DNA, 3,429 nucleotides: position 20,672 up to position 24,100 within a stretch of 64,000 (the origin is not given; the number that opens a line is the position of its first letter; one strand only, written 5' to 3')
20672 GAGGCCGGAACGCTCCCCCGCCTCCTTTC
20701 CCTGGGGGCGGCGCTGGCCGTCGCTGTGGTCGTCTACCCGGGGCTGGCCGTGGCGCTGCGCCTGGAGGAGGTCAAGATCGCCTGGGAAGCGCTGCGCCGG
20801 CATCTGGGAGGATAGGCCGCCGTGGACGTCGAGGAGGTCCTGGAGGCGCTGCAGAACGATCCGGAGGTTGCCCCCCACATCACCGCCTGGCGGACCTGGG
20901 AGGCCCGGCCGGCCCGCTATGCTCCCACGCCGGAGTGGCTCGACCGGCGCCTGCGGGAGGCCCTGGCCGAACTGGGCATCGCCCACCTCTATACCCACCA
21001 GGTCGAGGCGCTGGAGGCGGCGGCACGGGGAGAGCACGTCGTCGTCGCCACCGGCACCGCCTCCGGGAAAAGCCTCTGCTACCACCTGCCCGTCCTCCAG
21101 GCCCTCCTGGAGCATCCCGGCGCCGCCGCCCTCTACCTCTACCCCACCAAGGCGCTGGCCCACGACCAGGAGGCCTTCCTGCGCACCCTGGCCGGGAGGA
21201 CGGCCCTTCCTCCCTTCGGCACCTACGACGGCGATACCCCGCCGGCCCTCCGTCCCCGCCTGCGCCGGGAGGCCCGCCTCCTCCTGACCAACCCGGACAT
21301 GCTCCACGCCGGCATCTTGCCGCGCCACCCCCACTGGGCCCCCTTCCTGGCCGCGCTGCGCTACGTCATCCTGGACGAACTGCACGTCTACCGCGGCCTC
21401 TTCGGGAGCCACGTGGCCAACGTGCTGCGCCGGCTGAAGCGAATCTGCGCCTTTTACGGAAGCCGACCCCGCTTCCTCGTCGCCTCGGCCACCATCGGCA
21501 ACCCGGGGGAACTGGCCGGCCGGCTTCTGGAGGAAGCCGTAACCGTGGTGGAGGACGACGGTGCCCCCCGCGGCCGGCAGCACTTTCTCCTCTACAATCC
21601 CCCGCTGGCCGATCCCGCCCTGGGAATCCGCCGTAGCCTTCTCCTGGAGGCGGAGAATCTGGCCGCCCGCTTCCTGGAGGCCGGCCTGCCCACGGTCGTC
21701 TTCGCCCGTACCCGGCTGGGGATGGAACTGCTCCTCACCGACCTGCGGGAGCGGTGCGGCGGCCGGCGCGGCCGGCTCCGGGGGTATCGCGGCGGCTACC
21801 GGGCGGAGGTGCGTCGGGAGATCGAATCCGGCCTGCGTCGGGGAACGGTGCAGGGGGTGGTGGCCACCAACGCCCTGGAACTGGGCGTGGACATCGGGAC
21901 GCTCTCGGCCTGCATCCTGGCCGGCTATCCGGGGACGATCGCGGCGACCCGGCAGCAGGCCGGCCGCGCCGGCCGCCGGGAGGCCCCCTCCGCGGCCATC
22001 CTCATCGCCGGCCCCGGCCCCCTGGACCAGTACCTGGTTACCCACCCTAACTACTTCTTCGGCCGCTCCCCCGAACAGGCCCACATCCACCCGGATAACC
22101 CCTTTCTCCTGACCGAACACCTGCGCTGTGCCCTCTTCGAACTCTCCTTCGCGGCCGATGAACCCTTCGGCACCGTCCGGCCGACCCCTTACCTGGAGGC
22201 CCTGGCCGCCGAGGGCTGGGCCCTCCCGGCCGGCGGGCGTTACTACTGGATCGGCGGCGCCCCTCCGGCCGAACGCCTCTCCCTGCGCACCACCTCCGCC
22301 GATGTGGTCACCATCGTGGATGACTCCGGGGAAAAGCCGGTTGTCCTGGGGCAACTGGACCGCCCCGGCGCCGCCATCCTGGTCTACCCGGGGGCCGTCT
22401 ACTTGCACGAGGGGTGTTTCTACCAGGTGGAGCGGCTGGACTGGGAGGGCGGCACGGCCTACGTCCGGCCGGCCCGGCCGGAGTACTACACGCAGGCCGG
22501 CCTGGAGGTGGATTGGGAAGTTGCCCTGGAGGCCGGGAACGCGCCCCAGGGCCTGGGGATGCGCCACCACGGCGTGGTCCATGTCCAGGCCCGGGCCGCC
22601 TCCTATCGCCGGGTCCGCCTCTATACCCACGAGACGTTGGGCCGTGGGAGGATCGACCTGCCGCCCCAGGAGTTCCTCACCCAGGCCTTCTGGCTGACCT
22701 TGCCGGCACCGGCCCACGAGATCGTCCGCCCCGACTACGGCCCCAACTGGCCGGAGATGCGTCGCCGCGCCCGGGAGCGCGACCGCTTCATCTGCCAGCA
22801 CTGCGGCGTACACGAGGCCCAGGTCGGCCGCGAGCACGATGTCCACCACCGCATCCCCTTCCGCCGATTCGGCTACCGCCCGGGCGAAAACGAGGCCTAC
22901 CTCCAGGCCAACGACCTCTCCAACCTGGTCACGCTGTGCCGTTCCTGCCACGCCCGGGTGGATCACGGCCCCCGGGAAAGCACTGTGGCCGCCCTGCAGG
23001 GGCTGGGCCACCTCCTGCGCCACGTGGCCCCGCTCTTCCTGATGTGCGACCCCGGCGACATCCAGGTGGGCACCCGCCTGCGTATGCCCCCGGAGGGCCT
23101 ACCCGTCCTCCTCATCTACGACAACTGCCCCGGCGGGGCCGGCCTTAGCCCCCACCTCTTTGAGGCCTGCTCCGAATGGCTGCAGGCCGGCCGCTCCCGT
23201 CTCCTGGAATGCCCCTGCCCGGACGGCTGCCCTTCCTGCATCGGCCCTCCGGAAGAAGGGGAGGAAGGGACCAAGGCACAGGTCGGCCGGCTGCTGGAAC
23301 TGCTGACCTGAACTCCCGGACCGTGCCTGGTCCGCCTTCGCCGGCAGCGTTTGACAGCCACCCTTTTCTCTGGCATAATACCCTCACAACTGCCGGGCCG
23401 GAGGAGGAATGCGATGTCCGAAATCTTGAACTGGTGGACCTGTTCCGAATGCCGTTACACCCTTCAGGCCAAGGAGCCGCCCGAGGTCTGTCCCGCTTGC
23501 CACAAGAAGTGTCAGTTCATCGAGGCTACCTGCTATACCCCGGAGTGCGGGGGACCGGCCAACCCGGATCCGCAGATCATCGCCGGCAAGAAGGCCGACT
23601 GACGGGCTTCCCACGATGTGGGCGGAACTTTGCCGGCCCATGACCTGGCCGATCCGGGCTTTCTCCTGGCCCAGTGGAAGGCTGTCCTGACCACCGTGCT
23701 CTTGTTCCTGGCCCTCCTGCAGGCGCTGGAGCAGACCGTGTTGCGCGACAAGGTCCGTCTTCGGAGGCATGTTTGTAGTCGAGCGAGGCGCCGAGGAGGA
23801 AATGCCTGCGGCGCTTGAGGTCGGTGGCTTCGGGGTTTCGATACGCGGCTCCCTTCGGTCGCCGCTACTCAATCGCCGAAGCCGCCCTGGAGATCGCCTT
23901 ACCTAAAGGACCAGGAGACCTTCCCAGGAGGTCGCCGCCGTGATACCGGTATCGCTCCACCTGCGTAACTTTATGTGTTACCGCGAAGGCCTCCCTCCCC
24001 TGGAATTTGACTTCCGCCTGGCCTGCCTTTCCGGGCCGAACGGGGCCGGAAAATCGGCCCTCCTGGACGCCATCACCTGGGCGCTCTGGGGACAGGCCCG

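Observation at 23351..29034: Orphan SbcC/Rad50-like ATPase operon with a zinc-ribbon gene and two unknown partner proteins, bracketed by a dispersed repeat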

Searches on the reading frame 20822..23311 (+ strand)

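Call 3: search_protein_families(library=pfam, proteins=[window:20822-23311:+], max_evalue=0.1)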
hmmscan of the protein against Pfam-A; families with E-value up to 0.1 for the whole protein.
window:20822-23311:+ (829 aa): 5 families
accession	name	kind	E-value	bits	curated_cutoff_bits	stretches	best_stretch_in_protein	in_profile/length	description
PF00270.35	DEAD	-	9.6e-27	94.2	26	1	58-226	2-161/167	DEAD/DEAH box helicase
PF09369.15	MZB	-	5e-20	72.4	24.2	1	728-807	1-80/80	MrfA Zn-binding domain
PF00271.37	Helicase_C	-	7.7e-10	39.4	23.5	1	290-386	17-109/110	Helicase conserved C-terminal domain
PF01844.29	HNH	-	1.6e-06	28.6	21.4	1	658-712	1-43/47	HNH endonuclease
PF22982.3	WHD_HRQ1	-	0.0083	17.6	27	1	422-470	1-47/70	ATP-dependent helicase HRQ1, winged helix domain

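Call 4: search_protein_families(library=padloc, proteins=[window:20822-23311:+], max_evalue=0.1)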
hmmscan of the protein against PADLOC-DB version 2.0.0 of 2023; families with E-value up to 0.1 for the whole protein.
window:20822-23311:+ (829 aa): 64 families (the best 25 are shown)
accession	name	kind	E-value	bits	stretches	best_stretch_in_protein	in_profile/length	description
PDLC00013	DruE1|DruE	-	4.9e-41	138.7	4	55-127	91-174/1776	SNF2 family N-terminal domain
PDLC03960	SngC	-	1.1e-35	121.6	1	40-390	9-366/720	-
PDLC02503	BrxHI|BrxHII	-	7.9e-35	118.3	1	49-393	18-349/698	BrxHI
PDLC00037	DruE3|DruE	-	3.3e-32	109.3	3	55-230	101-304/2055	SNF2 family N-terminal domain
PDLC00036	DruE3|DruE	-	1.1e-29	100.3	3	56-228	93-288/2023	SNF2 family N-terminal domain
PDLC00035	DruE3|DruE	-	4.1e-27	92.3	2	54-227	101-301/1460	SNF2 family N-terminal domain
PDLC00051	DruE4|DruE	-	2.1e-26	89.9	3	53-97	90-135/1829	SNF2 family N-terminal domain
PDLC02501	BrxHI|BrxHII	-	8.8e-25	84.9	1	43-391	10-347/925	BrxHI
PDLC00014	DruE2|DruE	-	5.8e-24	81.7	4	52-97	104-150/1928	SNF2 family N-terminal domain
PDLC00015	DruE2|DruE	-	1.8e-23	80.2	3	54-97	95-139/1887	SNF2 family N-terminal domain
PDLC02570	DrmA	-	5.6e-17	59.4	2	182-405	413-644/851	DrmA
PDLC03928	PsyrT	-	1e-16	58.4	2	320-397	269-346/689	-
PDLC02864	DpdF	-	1.2e-16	58.7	2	286-396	232-338/610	DpdF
PDLC02870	DpdF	-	3.8e-14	50.1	2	289-401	227-335/534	DpdF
PDLC02859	DpdF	-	3.2e-13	47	2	48-394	93-423/545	DpdF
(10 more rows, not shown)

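Call 5: search_protein_families(library=ncbifam, proteins=[window:20822-23311:+], max_evalue=0.1)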
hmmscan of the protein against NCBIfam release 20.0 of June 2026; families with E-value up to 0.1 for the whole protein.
window:20822-23311:+ (829 aa): 27 families (the best 25 are shown)
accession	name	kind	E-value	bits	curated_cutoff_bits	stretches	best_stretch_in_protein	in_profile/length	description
TIGR03817.1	DECH_helic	hypoth_equivalog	4.2e-193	643.6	874.1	2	24-628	5-614/742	helicase/secretion neighborhood putative DEAH-box helicase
TIGR04121.1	DEXH_lig_assoc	equivalog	1.9e-34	118.5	850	1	57-395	15-356/804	ligase-associated DNA damage response DEXH box helicase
NF010338.0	PRK13767.1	equivalog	8.9e-21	73.8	849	1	56-386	34-385/877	ATP-dependent helicase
NF041063.1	DpdF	equivalog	9e-16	57.6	550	2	63-189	151-281/813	protein DpdF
NF001308.0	PRK00254.1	equivalog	2.7e-13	49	1216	1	40-237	8-191/720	ATP-dependent DNA helicase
NF007284.0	PRK09751.1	equivalog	3.6e-12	44.4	1496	2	320-386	353-419/1538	ATP-dependent helicase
NF002654.0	PRK02362.1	equivalog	9.7e-12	44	887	1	42-117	10-84/739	ATP-dependent DNA helicase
TIGR00614.1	recQ_fam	subfamily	1.5e-11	43.8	219.8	2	321-395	255-329/470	RecQ family ATP-dependent DNA helicase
TIGR01389.1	recQ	equivalog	1.9e-11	43.2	640.2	2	291-397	227-329/591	DNA helicase RecQ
NF041067.1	DpdJ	equivalog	2.2e-10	38.8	800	2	180-235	363-415/1482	protein DpdJ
NF008279.0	PRK11057.1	equivalog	2.8e-09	36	1015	2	308-398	252-342/608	ATP-dependent DNA helicase RecQ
NF040935.1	helicase_Hel308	equivalog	3.2e-08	32.2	1200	1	40-241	11-197/704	ATP-dependent DNA helicase Hel308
NF008394.0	PRK11192.1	equivalog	1.3e-07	30.8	507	1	40-128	10-103/441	ATP-dependent RNA helicase SrmB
NF053711.1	RNA_heli_RhlE1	exception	1.7e-07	30.4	750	1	44-393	12-345/434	RNA helicase RhlE1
NF002251.0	PRK01172.1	equivalog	2.2e-07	29.5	891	1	55-235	22-189/674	ATP-dependent DNA helicase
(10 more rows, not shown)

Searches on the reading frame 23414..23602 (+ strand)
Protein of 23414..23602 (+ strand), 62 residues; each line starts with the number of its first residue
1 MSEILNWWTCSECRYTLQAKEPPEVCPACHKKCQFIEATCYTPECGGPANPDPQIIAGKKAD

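Call 3: search_protein_families(library=pfam, proteins=[window:23414-23602:+], max_evalue=0.1)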
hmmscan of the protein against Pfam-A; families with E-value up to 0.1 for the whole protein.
window:23414-23602:+ (62 aa): 1 family
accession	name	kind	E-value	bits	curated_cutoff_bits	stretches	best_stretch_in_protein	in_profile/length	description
PF21349.2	RUBY_RBDX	-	1.6e-06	27.9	26.5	1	8-33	1-26/30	Rubrerythrin, rubredoxin-like domain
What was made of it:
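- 23414..23602 (+): 62-aa rubredoxin-like 4-Cys zinc-ribbon protein. It is a neighbour in this species only and is not part of the conserved unit. RUBY_RBDX 1.6e-6 (call 3).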

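Call 4: search_protein_families(library=padloc, proteins=[window:23414-23602:+], max_evalue=0.1)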
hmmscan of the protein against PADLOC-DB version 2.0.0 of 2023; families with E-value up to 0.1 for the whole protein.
window:23414-23602:+ (62 aa): 0 families

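Call 5: search_protein_families(library=ncbifam, proteins=[window:23414-23602:+], max_evalue=0.1)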
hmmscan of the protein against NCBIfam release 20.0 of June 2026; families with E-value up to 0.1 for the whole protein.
window:23414-23602:+ (62 aa): 2 families
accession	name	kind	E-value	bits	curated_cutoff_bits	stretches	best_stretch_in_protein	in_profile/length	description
NF045767.1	RuberyRbr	equivalog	1.6e-05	25.1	200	1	7-39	158-190/194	rubrerythrin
NF045720.1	rubredox_RCKP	subfamily_domain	0.011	15.4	45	1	7-35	3-31/34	RCKP-type rubredoxin-like domain-containing protein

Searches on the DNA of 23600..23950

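Call 61: search_rna_families(source=window, start=23600, end=23950, threshold=evalue, max_evalue=10)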
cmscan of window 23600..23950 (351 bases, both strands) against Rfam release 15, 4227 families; matches with E-value up to 10: 0.
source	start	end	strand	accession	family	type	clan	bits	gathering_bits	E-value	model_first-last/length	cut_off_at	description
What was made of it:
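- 23834..23872 (+): Repeat copy 1, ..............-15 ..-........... It is embedded in a longer hairpin spanning 23820-23887. No Rfam match (call 61).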
